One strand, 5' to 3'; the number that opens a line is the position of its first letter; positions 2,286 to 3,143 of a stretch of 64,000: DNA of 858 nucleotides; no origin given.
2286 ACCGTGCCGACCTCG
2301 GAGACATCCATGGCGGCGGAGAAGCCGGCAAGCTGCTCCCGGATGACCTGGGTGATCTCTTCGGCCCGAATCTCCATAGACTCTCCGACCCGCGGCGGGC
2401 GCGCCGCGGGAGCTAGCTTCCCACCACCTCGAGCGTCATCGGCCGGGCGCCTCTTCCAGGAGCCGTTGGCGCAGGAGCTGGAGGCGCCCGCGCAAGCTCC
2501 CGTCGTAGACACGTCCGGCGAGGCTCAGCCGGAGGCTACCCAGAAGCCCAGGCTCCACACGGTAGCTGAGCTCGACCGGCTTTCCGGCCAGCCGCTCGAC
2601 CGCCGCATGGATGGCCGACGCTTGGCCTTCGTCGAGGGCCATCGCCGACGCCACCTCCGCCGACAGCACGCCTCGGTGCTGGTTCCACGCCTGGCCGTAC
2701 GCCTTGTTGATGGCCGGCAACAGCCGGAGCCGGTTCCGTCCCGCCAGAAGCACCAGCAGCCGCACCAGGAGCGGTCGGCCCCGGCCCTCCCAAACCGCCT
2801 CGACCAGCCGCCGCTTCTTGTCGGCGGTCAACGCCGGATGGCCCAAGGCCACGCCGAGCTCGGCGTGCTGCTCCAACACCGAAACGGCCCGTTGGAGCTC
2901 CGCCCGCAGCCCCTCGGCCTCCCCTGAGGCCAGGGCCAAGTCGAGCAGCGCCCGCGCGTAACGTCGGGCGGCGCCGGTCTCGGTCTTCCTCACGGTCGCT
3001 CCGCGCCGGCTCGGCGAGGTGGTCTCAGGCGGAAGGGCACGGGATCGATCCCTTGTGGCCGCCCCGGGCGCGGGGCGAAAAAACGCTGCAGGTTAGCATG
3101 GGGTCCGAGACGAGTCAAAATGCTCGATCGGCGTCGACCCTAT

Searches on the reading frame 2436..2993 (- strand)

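Call 72: search_protein_families(library=pfam, proteins=[window:2436-2993:-], max_evalue=0.001)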
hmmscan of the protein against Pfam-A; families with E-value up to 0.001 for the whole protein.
window:2436-2993:- (185 aa): 1 family
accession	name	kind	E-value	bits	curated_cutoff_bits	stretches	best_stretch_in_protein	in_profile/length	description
PF00213.23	OSCP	-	1e-38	133.5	22.3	1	9-178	2-172/172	ATP synthase delta (OSCP) subunit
